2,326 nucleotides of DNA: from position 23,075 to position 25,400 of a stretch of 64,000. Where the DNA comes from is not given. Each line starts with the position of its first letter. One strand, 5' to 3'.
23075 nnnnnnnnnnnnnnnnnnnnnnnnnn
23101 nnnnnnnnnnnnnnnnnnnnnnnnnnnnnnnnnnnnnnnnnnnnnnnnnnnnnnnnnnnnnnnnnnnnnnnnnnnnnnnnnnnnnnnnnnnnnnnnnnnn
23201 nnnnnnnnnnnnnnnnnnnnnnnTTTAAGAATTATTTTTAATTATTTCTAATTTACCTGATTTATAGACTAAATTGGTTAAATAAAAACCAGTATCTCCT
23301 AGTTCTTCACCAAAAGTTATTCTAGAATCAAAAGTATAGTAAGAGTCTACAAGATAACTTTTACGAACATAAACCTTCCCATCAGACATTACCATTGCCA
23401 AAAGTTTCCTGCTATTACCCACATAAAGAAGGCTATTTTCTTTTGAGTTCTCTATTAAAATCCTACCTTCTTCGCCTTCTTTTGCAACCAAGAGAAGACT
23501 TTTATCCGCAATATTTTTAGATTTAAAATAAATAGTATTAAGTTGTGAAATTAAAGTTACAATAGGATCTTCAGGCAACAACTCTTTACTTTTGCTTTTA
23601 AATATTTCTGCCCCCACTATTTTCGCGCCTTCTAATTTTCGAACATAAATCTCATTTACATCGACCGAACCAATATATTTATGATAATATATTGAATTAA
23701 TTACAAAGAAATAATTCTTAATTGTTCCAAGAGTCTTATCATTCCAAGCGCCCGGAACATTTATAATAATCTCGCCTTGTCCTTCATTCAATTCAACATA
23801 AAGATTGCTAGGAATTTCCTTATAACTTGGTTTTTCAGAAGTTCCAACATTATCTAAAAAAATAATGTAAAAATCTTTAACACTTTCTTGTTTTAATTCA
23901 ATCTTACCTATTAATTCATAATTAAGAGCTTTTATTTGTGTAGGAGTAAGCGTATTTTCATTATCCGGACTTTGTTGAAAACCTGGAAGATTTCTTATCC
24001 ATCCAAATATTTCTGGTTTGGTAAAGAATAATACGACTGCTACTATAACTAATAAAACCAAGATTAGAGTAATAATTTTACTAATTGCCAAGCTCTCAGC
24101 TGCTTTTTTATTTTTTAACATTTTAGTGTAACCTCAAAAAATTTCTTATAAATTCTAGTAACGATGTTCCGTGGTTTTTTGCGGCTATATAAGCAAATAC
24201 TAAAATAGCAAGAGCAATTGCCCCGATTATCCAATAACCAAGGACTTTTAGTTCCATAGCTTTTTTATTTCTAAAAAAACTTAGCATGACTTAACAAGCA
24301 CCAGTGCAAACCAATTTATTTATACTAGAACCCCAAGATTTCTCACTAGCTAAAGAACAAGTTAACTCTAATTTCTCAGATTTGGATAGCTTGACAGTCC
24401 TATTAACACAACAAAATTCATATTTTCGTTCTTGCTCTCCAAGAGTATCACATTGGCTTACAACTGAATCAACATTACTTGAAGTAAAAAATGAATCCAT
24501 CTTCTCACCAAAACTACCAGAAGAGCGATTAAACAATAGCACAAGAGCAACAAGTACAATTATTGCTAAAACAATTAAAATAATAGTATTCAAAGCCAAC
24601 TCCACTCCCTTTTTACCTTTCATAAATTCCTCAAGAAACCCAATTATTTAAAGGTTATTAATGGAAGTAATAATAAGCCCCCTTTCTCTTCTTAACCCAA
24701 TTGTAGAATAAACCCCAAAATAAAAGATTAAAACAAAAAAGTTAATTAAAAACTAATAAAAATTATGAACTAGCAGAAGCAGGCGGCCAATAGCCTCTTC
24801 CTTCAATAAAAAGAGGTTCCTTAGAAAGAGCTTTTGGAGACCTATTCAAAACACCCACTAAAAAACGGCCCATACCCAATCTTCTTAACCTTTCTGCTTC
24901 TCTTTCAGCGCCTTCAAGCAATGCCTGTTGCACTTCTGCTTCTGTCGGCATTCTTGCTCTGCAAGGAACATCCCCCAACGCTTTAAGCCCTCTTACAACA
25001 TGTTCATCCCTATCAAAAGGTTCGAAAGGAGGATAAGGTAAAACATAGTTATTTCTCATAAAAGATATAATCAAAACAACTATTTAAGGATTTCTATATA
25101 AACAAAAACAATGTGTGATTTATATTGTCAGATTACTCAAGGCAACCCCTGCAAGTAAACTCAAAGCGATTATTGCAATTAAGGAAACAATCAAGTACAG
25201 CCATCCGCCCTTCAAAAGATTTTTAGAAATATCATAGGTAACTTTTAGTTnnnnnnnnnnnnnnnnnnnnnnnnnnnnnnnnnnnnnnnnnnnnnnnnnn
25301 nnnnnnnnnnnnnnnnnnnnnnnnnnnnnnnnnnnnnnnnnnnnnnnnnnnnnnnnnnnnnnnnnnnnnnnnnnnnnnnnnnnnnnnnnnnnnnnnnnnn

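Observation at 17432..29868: Complete type IV pilus-like locus with nine tandem pilin genes, giant ATPase and giant platform protein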

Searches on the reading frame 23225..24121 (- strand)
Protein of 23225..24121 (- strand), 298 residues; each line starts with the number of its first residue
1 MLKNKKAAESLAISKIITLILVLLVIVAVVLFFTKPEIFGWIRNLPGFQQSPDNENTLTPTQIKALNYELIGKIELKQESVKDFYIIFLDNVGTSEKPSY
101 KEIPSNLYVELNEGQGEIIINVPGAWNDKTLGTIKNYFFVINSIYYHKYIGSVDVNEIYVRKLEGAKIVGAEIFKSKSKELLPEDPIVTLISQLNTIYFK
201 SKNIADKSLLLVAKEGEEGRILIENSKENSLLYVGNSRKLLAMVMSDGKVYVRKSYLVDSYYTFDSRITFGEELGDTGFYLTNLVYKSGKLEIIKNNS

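Call 4: search_protein_families(library=pfam, proteins=[window:23225-24121:-], max_evalue=1)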
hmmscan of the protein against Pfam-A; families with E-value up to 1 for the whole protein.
window:23225-24121:- (298 aa): 0 families

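Call 11: search_protein_families(library=ncbifam, proteins=[window:23225-24121:-], max_evalue=0.1)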
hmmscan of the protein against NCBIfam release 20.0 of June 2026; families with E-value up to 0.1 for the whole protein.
window:23225-24121:- (298 aa): 0 families

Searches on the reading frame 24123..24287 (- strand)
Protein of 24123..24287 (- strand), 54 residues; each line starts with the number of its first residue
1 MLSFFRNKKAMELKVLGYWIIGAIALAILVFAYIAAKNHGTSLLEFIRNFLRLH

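Call 99: search_protein_families(library=pfam, proteins=[window:24123-24287:-], max_evalue=1)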
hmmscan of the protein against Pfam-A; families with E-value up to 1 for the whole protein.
window:24123-24287:- (54 aa): 1 family
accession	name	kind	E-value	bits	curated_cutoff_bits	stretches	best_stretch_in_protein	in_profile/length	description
PF19885.4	DUF6358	-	0.033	14.9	28.4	1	16-47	5-36/61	Family of unknown function (DUF6358)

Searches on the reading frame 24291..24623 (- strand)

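Call 4: search_protein_families(library=pfam, proteins=[window:24291-24623:-], max_evalue=1)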
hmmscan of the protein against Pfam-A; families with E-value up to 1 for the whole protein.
window:24291-24623:- (110 aa): 4 families
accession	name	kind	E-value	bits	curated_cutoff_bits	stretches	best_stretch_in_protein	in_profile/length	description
PF10717.14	ODV-E18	-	0.026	14.8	28.1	1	13-37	28-51/87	Occlusion-derived virus envelope protein ODV-E18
PF05569.17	Peptidase_M56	-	0.089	12.4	31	1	10-93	94-173/296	BlaR1 peptidase M56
PF23489.1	V-ATPase_su_f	-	0.094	13.3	27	1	9-43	9-43/78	V-type proton ATPase subunit f-like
PF16982.10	Flp1_like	-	0.13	12.2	33.5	1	14-32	11-29/49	Putative Flagellin, Flp1-like, domain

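Call 11: search_protein_families(library=ncbifam, proteins=[window:24291-24623:-], max_evalue=0.1)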
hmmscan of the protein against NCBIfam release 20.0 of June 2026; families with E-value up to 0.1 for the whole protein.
window:24291-24623:- (110 aa): 3 families
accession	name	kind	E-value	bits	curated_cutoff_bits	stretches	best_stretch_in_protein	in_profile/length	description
NF011801.0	PRK15266.1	equivalog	0.0019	18.3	219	1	19-105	7-86/143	subtilase cytotoxin subunit B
NF042931.1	SAG1386_EF1546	equivalog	0.0037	17.3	80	1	5-58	24-79/158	SAG1386/EF1546 family surface-associated protein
TIGR00810.1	secG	equivalog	0.015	15.4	30.85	1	13-55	5-51/73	preprotein translocase subunit SecG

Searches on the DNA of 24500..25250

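Call 9: search_rna_families(source=window, start=24500, end=25250, threshold=evalue, max_evalue=10, show_alignments=2)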
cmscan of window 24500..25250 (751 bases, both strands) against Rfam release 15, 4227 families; matches with E-value up to 10: 0.
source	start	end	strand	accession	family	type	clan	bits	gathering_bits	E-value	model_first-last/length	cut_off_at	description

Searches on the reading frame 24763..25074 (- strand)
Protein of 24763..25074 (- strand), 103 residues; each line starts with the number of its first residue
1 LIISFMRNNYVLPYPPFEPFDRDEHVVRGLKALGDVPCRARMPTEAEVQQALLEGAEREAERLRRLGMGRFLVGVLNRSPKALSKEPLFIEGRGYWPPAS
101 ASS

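Call 3: search_protein_families(library=pfam, proteins=[window:24763-25074:-], max_evalue=0.01)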
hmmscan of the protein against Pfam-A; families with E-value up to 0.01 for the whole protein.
window:24763-25074:- (103 aa): 0 families

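Call 11: search_protein_families(library=ncbifam, proteins=[window:24763-25074:-], max_evalue=0.1)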
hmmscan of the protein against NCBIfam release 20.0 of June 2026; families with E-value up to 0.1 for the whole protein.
window:24763-25074:- (103 aa): 0 families

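Call 99: search_protein_families(library=pfam, proteins=[window:24763-25059:-], max_evalue=1)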
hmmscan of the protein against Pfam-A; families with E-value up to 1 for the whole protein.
window:24763-25059:- (98 aa): 0 families

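Call 105: search_dna_similar(query=window:24763-25059:-, collection=phages, mode=protein, max_evalue=0.01, max_rows=5)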
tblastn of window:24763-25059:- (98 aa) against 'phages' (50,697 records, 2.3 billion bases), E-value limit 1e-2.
No match.

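Call 106: find_encoding_contigs(protein=window:24763-25059:-, flank=3000, max_places=3)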
Protein window:24763-25059:- (98 aa): 2 contigs read that carry it; 2 places shown.
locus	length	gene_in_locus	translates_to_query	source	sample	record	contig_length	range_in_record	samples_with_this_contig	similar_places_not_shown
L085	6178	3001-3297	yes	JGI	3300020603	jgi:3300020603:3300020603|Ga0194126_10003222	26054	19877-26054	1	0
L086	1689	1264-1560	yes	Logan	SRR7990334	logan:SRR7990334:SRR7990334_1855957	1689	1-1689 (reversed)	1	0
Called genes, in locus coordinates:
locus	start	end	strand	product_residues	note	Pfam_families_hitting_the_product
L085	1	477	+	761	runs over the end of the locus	PF00437:T2SSE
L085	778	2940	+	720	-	-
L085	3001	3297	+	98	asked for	-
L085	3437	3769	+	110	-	-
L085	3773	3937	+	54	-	-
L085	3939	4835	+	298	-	-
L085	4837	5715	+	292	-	-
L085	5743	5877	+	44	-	-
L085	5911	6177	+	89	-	?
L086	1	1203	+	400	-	?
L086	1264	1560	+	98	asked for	-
